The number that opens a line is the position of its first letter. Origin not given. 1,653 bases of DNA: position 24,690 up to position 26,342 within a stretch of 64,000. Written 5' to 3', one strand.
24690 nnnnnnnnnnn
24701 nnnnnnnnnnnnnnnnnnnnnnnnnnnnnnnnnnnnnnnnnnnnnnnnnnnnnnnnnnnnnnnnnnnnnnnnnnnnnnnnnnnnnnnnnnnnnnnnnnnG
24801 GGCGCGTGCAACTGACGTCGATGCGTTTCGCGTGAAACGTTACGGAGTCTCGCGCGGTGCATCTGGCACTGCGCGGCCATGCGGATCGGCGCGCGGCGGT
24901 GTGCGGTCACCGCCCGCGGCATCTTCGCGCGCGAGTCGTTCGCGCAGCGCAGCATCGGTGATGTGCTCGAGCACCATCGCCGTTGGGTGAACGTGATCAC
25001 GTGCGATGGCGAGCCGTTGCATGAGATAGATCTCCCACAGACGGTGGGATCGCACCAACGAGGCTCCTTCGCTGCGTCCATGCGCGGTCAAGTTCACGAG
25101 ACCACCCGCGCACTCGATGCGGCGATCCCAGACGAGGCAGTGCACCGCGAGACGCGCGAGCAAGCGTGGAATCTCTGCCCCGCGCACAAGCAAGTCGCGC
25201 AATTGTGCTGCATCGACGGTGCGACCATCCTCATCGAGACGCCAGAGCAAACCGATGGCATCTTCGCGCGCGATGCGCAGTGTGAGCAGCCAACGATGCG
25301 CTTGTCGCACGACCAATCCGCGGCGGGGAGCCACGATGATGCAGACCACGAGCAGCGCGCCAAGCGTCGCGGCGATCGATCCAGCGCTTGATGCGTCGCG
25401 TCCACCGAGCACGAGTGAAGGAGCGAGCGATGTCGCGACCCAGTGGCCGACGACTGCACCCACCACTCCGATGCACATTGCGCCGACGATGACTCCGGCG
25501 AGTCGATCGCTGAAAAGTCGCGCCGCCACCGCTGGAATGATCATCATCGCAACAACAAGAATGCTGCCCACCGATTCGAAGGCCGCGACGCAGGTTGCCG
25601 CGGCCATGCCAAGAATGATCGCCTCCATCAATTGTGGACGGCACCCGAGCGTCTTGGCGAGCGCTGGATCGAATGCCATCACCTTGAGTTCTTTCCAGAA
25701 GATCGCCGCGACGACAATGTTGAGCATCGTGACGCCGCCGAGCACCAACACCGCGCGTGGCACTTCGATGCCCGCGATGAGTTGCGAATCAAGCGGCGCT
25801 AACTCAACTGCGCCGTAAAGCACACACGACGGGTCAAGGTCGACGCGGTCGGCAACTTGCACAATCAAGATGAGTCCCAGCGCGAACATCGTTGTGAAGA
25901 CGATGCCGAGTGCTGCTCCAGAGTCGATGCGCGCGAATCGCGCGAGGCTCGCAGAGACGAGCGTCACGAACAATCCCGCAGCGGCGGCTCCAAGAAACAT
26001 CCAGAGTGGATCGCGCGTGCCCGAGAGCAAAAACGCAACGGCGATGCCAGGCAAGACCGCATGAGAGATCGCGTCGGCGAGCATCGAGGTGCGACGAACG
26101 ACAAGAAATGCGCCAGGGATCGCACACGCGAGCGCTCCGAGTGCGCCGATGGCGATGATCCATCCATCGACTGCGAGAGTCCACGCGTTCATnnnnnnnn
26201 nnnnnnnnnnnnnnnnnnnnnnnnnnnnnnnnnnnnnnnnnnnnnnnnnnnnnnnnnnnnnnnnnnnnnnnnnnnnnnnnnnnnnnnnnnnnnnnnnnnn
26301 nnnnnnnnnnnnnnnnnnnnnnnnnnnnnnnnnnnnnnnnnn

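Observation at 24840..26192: Metal ABC permease fused to a complete DtxR-like repressor: the YtgC-YtgR architecture in a non-chlamydial PVC genome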

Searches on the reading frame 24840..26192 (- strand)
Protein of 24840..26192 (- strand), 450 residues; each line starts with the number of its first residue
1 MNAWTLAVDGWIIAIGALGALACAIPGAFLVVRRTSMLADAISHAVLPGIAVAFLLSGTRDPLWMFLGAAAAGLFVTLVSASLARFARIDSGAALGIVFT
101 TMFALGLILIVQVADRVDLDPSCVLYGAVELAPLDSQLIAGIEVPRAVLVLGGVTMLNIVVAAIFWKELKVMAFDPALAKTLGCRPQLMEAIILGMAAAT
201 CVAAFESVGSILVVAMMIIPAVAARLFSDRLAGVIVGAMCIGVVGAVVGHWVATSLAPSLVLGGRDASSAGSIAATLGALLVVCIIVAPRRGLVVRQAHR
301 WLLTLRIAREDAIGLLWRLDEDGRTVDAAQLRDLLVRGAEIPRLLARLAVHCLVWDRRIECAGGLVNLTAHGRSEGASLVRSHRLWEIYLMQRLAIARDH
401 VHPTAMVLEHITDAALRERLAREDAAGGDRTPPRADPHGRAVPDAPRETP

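Call 3: search_protein_families(library=pfam, proteins=[window:24840-26192:-], max_evalue=1)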
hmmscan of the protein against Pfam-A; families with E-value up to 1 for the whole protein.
window:24840-26192:- (450 aa): 4 families
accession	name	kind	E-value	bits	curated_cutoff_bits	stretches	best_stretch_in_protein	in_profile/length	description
PF00950.22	ABC-3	-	2e-41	142.7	20.1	1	14-256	10-235/258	ABC 3 transport family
PF02742.21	Fe_dep_repr_C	-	4.5e-11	43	27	1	369-422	1-54/70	Iron dependent repressor, metal binding and dimerisation domain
PF01032.23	FecCD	-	3.3e-05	23.5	26.5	1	50-286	91-309/311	FecCD transport family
PF04226.18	Transgly_assoc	-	4.3e-05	24.1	25.3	1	241-286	3-44/49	Transglycosylase associated protein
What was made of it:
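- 24840..26192 (-): Fused gene (450 aa, 47.5 kDa): TroD-position ABC-3 permease plus a DtxR/MntR-like C-terminal module. It is the last gene of the operon. PF00950 and PF02742 both above their cut-offs (call 3).
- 25326..26192 (-): Permease domain, aa 1-289: 9 TM helices, N-terminus out, C-terminus in. The cytoplasmic coupling-helix loop is at about aa 165-185. PF00950 aa 14-256, E 2e-41 (call 3).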

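Call 4: search_protein_families(library=ncbifam, proteins=[window:24840-26192:-], max_evalue=1)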
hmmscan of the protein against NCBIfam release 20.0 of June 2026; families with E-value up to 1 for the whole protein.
window:24840-26192:- (450 aa): 7 families
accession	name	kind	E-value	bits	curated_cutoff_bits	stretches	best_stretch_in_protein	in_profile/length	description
NF040871.1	AztB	equivalog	1.5e-41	142.8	280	1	16-254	19-240/254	zinc ABC transporter permease AztB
NF040927.1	ABC_perm_SloB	subfamily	2.7e-34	119.2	460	1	17-292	21-268/271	metal ABC transporter permease subunit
TIGR03770.1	anch_rpt_perm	equivalog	2.1e-26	93.2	296.8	1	13-256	21-247/270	anchored repeat-type ABC transporter permease subunit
NF007089.0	PRK09543.1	equivalog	1.9e-12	47.3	284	1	7-262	5-245/261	zinc ABC transporter permease subunit ZnuB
NF047407.1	TransRegMntRTherm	equivalog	7.2e-09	35.6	350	1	326-445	33-143/227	manganese-dependent transcriptional regulator MntR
NF053665.1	TransRegDtxRActin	equivalog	0.00052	19.5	290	1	366-422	62-118/233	iron-dependent transcriptional repressor DtxR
NF053524.1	thylo_ssl2009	equivalog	0.094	13.4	58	1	232-257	9-34/90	ssl2009 family thylakoid membrane protein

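Call 11: find_homologous_proteins(query=window:24840-26192:-, max_evalue=1e-10)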
Query window:24840-26192:- (450 aa): 4654 proteins with E <= 1e-10 among 8000 candidates; the best 120 are listed.
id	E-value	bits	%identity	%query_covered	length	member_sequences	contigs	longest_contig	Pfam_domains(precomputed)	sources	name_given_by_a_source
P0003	8.7e-269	910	96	100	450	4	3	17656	PF02742.22,PF00950.23,PF04226.19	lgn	-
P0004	1.4e-245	833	88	100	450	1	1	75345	PF02742.22,PF00950.23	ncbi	-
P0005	6.6e-234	795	84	100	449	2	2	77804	PF02742.22,PF00950.23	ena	-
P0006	1.2e-228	778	82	100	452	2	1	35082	PF01032.24,PF02742.22,PF00950.23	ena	-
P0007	5.4e-224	762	83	98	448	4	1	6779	PF01032.24,PF02742.22,PF00950.23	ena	-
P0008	4.6e-214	729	79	100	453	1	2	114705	PF02742.22,PF00950.23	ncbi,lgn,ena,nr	ncbi:MAG: iron ABC transporter [Phycisphaerales bacterium]|nr:iron ABC transporter [Phycisphaerales 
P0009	4.1e-197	674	71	100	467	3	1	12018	PF02742.22,PF00950.23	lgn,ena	-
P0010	7.8e-189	646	71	99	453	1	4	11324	PF01032.24,PF02742.22,PF00950.23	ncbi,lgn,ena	-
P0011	2.7e-180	618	68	98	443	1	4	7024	PF02742.22,PF00950.23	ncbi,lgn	-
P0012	2.9e-179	615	68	98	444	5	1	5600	PF02742.22,PF00950.23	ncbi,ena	-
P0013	6.1e-179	614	67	98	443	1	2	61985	PF02742.22,PF00950.23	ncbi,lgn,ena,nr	ncbi:MAG: metal ABC transporter permease [Planctomycetota bacterium]|nr:metal ABC transporter permea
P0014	2.5e-178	612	66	100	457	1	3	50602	PF02742.22,PF00950.23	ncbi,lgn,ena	-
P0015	4.2e-177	608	66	100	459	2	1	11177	PF01032.24,PF02742.22,PF00950.23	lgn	-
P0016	1.2e-174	600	65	99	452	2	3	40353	PF02742.22,PF00950.23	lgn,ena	-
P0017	8.8e-161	554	60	99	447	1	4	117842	PF02742.22,PF00950.23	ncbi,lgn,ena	-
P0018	3.0e-160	552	62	99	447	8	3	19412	PF02742.22,PF00950.23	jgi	jgi:manganese/zinc/iron transport system permease protein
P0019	1.0e-121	425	50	99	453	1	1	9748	PF02742.22,PF00950.23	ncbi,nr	ncbi:MAG: metal ABC transporter permease [Planctomycetota bacterium]|nr:metal ABC transporter permea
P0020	2.4e-120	421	51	99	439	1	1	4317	PF02742.22,PF00950.23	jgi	jgi:manganese/zinc/iron transport system permease protein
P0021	3.1e-120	420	49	99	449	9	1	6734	PF01032.24,PF02742.22,PF00950.23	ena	-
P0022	5.3e-117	410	48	98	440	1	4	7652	PF01032.24,PF02742.22,PF00950.23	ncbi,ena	-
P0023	3.9e-116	407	49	99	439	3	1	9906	PF02742.22,PF00950.23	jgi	jgi:manganese/zinc/iron transport system permease protein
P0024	1.2e-115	405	47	98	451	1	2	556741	PF02742.22,PF00950.23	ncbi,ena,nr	ncbi:MAG: metal ABC transporter permease [Phycisphaerales bacterium]|nr:metal ABC transporter permea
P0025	2.3e-115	404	49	98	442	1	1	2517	PF01032.24,PF02742.22,PF00950.23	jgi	jgi:manganese/zinc/iron transport system permease protein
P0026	3.1e-115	404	47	98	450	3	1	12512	PF01032.24,PF02742.22,PF00950.23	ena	-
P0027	3.7e-115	404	46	98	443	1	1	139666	PF02742.22,PF00950.23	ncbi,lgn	-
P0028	5.2e-115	403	48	99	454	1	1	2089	PF01032.24,PF02742.22,PF00950.23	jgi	-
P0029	9.3e-115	402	48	99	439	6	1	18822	PF02742.22,PF00950.23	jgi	jgi:manganese/zinc/iron transport system permease protein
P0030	1.8e-114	401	47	98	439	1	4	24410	PF02742.22,PF00950.23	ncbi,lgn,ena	-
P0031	2.2e-114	401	50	98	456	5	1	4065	PF02742.22,PF00950.23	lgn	-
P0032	3.7e-114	400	47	99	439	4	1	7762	PF02742.22,PF00950.23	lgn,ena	-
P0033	4.0e-114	400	48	98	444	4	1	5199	PF01032.24,PF02742.22,PF00950.23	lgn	-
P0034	4.4e-114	400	46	98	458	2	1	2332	PF02742.22,PF00950.23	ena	-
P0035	5.6e-114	400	47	100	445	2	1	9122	PF01032.24,PF02742.22,PF00950.23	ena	-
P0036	6.6e-114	399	48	98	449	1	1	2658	PF01032.24,PF02742.22,PF00950.23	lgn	-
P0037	7.0e-114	399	48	98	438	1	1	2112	PF01032.24,PF02742.22,PF00950.23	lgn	-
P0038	8.0e-114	399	48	99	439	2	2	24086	PF02742.22,PF00950.23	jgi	jgi:manganese/zinc/iron transport system permease protein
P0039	8.5e-114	399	47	99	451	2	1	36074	PF02742.22,PF00950.23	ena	-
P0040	4.4e-113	397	48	99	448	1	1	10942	PF02742.22,PF00950.23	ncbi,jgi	ncbi:MAG: metal ABC transporter permease [Planctomycetota bacterium]|jgi:manganese/zinc/iron transpo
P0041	1.0e-112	395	47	97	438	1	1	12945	PF01032.24,PF02742.22,PF00950.23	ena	-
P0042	1.2e-112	395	48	99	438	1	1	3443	PF02742.22,PF00950.23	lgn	-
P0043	1.4e-112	395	48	98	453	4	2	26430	PF01032.24,PF02742.22,PF00950.23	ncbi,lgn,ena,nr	ncbi:MAG: metal ABC transporter permease [Phycisphaerales bacterium]|nr:metal ABC transporter permea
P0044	2.3e-112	394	49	99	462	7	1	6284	PF02742.22,PF00950.23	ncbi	ncbi:MAG: Manganese transport system rane protein MntB [Planctomycetota bacterium]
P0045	2.6e-112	394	47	99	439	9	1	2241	PF02742.22,PF00950.23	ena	-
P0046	2.6e-112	394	47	99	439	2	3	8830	PF02742.22,PF00950.23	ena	-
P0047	3.2e-112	394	47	98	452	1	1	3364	PF01032.24,PF02742.22,PF00950.23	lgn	-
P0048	3.3e-112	394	47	99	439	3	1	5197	PF02742.22,PF00950.23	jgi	jgi:manganese/zinc/iron transport system permease protein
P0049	6.4e-112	393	51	97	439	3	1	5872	PF02742.22,PF00950.23,PF25213.2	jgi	jgi:manganese/zinc/iron transport system permease protein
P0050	7.0e-112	393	47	99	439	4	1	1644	PF02742.22,PF00950.23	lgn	-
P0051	1.2e-111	392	47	98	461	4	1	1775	PF01032.24,PF02742.22,PF00950.23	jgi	-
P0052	1.2e-111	392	47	98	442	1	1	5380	PF02742.22,PF00950.23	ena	-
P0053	1.5e-111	392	46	99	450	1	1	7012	PF01032.24,PF02742.22,PF00950.23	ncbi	ncbi:MAG: metal ABC transporter permease [Tepidisphaeraceae bacterium]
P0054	2.4e-111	391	46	99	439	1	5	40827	PF02742.22,PF00950.23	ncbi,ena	-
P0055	2.8e-111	391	46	98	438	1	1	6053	PF02742.22,PF00950.23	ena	-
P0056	3.2e-111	391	50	97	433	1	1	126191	PF01032.24,PF02742.22,PF00950.23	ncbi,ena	-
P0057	3.4e-111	390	48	99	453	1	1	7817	PF02742.22,PF00950.23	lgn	-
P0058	3.4e-111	390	47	98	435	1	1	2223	PF02742.22,PF00950.23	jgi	jgi:manganese/zinc/iron transport system permease protein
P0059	3.6e-111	390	46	99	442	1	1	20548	PF01032.24,PF02742.22,PF00950.23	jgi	-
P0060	5.4e-111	390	47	99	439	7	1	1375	PF02742.22,PF00950.23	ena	-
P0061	6.2e-111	390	48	98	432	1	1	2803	PF01032.24,PF02742.22,PF00950.23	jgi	-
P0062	7.8e-111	389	47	98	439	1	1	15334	PF01032.24,PF02742.22,PF00950.23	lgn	-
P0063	8.1e-111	389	47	98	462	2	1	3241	PF01032.24,PF02742.22,PF00950.23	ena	-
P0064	9.0e-111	389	47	98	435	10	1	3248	PF02742.22,PF00950.23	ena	-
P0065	9.3e-111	389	47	98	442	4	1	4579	PF02742.22,PF00950.23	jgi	-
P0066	1.1e-110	389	48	98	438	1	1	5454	PF01032.24,PF02742.22,PF00950.23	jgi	-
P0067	1.4e-110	388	43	99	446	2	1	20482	PF01032.24,PF02742.22,PF00950.23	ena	-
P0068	1.7e-110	388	46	99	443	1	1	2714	PF01032.24,PF02742.22,PF00950.23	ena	-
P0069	2.2e-110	388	47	98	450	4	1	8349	PF01032.24,PF02742.22,PF00950.23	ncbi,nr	ncbi:MAG: manganese/zinc/iron transport system permease protein [Humisphaera sp.]|nr:manganese/zinc/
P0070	2.4e-110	388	49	98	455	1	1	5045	PF02742.22,PF00950.23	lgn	-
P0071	2.5e-110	388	45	100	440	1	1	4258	PF02742.22,PF00950.23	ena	-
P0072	3.3e-110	387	45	100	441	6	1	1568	PF01032.24,PF02742.22,PF00950.23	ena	-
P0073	3.4e-110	387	47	99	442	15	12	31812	PF02742.22,PF00950.23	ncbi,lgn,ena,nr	ncbi:MAG: metal ABC transporter permease [Planctomycetota bacterium]|nr:metal ABC transporter permea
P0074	4.0e-110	387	46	99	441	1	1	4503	PF02742.22,PF00950.23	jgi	jgi:manganese/zinc/iron transport system permease protein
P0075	4.5e-110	387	45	97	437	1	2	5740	PF02742.22,PF00950.23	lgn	-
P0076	5.4e-110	387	46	98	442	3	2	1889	PF01032.24,PF02742.22,PF00950.23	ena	-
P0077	5.5e-110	387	47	98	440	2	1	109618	PF02742.22,PF00950.23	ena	-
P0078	7.4e-110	386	46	97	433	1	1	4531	PF02742.22,PF00950.23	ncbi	-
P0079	7.8e-110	386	48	97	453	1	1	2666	PF01032.24,PF02742.22,PF00950.23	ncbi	-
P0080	8.2e-110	386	48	98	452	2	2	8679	PF02742.22,PF00950.23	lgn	-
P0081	9.2e-110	386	50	99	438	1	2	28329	PF02742.22,PF00950.23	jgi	jgi:manganese/zinc/iron transport system permease protein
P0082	9.8e-110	386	48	98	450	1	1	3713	PF02742.22,PF00950.23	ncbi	-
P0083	1.1e-109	386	47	99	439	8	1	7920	PF02742.22,PF00950.23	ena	-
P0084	1.1e-109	386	47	98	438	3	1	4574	PF02742.22,PF00950.23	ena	-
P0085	1.2e-109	385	48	99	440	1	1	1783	PF01032.24,PF02742.22,PF00950.23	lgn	-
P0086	1.2e-109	385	46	100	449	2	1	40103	PF02742.22,PF00950.23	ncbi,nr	ncbi:MAG: iron ABC transporter [Phycisphaerae bacterium]|nr:iron ABC transporter [Phycisphaerae bact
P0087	1.4e-109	385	43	99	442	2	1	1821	PF02742.22,PF00950.23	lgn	-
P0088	1.6e-109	385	45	98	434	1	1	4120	PF01032.24,PF02742.22,PF00950.23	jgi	-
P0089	1.6e-109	385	46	98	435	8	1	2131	PF02742.22,PF00950.23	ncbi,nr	ncbi:MAG: metal ABC transporter permease [Deltaproteobacteria bacterium]|nr:metal ABC transporter pe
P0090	1.9e-109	385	47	99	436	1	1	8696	PF01032.24,PF02742.22,PF00950.23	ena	-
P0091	1.9e-109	385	45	98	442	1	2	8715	PF01032.24,PF02742.22,PF00950.23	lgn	-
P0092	2.5e-109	384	47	99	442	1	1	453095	PF01032.24,PF02742.22,PF00950.23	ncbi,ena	-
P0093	2.8e-109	384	45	97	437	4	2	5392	PF02742.22,PF00950.23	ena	-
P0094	3.5e-109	384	46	98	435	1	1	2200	PF02742.22,PF00950.23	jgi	jgi:manganese/zinc/iron transport system permease protein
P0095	3.7e-109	384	46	98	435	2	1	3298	PF02742.22,PF00950.23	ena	-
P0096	4.0e-109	384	45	99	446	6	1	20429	PF02742.22,PF00950.23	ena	-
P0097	4.0e-109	384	47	97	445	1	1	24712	PF01032.24,PF02742.22,PF00950.23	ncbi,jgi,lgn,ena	-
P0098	4.6e-109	383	48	98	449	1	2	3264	PF02742.22,PF00950.23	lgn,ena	-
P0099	5.0e-109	383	46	98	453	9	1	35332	PF02742.22,PF00950.23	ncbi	-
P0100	6.3e-109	383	46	98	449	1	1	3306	PF01032.24,PF02742.22,PF00950.23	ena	-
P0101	6.3e-109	383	45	98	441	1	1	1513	PF02742.22,PF00950.23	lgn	-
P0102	7.3e-109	383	45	99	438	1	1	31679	PF02742.22,PF00950.23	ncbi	-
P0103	7.9e-109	383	47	98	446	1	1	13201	PF01032.24,PF02742.22,PF00950.23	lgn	-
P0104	8.5e-109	383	46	98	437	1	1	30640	PF02742.22,PF00950.23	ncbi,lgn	-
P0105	8.9e-109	383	47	98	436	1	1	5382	PF02742.22,PF00950.23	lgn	-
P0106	9.7e-109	382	47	99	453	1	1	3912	PF01032.24,PF02742.22,PF00950.23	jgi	jgi:manganese/zinc/iron transport system permease protein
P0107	1.0e-108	382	45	98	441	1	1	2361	PF02742.22,PF00950.23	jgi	jgi:manganese/zinc/iron transport system permease protein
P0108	1.1e-108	382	45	98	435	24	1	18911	PF02742.22,PF00950.23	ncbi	-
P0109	1.1e-108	382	45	98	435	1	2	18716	PF01032.24,PF02742.22,PF00950.23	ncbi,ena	-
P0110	1.3e-108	382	46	98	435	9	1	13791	PF01032.24,PF02742.22,PF00950.23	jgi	jgi:manganese/zinc/iron transport system permease protein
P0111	1.4e-108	382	49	99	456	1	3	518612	PF01032.24,PF02742.22,PF00950.23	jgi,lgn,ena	-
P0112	1.5e-108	382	45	98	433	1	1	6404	PF02742.22,PF00950.23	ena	-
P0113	1.5e-108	382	47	97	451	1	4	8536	PF02742.22,PF00950.23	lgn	-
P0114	1.5e-108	382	46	100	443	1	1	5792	PF02742.22,PF00950.23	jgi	jgi:manganese/zinc/iron transport system permease protein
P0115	1.7e-108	382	46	98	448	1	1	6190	PF01032.24,PF02742.22,PF00950.23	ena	-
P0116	1.7e-108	382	46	98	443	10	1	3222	PF02742.22,PF00950.23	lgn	-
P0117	1.9e-108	381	49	99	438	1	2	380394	PF02742.22,PF00950.23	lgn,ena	-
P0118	2.3e-108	381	45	98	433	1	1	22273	PF02742.22,PF00950.23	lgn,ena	-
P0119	2.4e-108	381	45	98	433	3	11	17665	PF02742.22,PF00950.23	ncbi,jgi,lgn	ncbi:MAG: metal ABC transporter permease [Desulfobacterales bacterium]|jgi:manganese/zinc/iron trans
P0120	2.7e-108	381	46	98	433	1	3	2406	PF02742.22,PF00950.23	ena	-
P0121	2.7e-108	381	47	98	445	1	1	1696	PF01032.24,PF02742.22,PF00950.23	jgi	jgi:manganese/zinc/iron transport system permease protein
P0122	2.9e-108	381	47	99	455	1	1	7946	PF01032.24,PF02742.22,PF00950.23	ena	-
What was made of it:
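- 24840..26192 (-): 120 homologs with the same architecture (call 11).
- Checked: Not a sequencing artefact: The 120 best homologs (43-96% identical) are all 432-467 aa and carry both domains (call 11).
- The 120 best homologs from independent assemblies (43-96% identical) are all contiguous ORFs of 432-467 aa with both domains (call 11). No truncations are seen among close homologs (call 11).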

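Call 22: find_encoding_contigs(protein=P0008, flank=6000, max_places=2)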
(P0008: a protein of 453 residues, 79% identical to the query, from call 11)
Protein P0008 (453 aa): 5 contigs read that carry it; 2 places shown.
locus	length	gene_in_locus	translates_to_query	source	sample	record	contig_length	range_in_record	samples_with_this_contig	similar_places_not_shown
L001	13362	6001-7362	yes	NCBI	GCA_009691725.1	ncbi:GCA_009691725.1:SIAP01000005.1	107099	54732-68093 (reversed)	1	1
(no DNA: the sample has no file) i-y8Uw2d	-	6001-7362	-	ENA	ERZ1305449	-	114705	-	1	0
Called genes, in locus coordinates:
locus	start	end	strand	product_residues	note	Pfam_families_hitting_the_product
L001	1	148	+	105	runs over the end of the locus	PF07879:PHB_acc_N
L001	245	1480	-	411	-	PF05977:MFS_3, PF07690:MFS_1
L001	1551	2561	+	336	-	PF00933:Glyco_hydro_3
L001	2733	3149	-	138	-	PF02742:Fe_dep_repr_C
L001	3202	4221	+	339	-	PF01297:ZnuA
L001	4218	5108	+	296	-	PF00005:ABC_tran, PF02463:SMC_N (faint), PF13304:AAA_21 (faint)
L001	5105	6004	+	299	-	PF00950:ABC-3, PF01032:FecCD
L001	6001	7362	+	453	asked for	PF00950:ABC-3, PF02742:Fe_dep_repr_C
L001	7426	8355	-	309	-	PF04389:Peptidase_M28, PF01546:Peptidase_M20 (weak), PF05450:Nicastrin (weak)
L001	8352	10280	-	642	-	PF00122:E1-E2_ATPase, PF00702:Hydrolase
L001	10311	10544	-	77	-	-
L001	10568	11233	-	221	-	-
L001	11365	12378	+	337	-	-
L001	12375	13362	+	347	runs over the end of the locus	-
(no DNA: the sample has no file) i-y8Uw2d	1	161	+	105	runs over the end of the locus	PF07879:PHB_acc_N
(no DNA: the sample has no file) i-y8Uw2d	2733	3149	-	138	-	PF02742:Fe_dep_repr_C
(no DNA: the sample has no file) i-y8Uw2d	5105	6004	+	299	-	PF00950:ABC-3, PF01032:FecCD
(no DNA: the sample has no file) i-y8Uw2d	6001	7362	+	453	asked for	PF00950:ABC-3, PF02742:Fe_dep_repr_C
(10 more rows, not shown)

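Call 23: find_encoding_contigs(protein=P0004, flank=6000, max_places=2)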
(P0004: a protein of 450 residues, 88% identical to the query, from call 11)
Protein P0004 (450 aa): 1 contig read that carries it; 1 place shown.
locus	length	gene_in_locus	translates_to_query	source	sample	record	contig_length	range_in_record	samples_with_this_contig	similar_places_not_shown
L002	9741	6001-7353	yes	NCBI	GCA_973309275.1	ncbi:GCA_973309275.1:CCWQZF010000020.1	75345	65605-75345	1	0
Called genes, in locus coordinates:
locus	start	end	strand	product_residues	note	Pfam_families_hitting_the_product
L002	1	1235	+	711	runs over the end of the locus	-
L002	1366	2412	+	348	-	-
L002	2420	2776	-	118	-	PF21716:dnstrm_HI1420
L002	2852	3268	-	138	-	PF02742:Fe_dep_repr_C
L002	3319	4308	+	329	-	PF01297:ZnuA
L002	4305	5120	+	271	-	PF00005:ABC_tran, PF02463:SMC_N (weak), PF13304:AAA_21 (faint)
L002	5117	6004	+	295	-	PF00950:ABC-3, PF01032:FecCD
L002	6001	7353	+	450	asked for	PF00950:ABC-3, PF02742:Fe_dep_repr_C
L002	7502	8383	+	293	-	-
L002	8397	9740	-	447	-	?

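Call 25: find_encoding_contigs(protein=P0017, flank=6000, max_places=1)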
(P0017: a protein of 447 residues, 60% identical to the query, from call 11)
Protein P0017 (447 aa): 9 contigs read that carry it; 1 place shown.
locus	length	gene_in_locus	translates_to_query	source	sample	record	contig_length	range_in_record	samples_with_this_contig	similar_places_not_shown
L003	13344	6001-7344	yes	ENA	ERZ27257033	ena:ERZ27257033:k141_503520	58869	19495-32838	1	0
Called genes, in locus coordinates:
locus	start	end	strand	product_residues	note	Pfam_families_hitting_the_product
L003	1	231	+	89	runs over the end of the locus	PF02627:CMD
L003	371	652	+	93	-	PF07879:PHB_acc_N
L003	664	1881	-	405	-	PF05977:MFS_3, PF07690:MFS_1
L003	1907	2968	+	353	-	PF00933:Glyco_hydro_3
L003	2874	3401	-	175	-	PF12802:MarR_2 (weak), PF01047:MarR (faint), PF02742:Fe_dep_repr_C (weak)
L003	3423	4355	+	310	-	PF01297:ZnuA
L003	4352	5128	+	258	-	PF00005:ABC_tran, PF02463:SMC_N (faint), PF13304:AAA_21 (faint)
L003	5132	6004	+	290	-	PF00950:ABC-3, PF01032:FecCD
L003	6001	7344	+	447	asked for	PF00950:ABC-3, PF02742:Fe_dep_repr_C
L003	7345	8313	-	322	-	PF04389:Peptidase_M28, PF01546:Peptidase_M20 (faint), PF05450:Nicastrin (weak)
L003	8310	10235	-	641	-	PF00122:E1-E2_ATPase, PF00702:Hydrolase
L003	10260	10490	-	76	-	-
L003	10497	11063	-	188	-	-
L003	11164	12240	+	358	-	-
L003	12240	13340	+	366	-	-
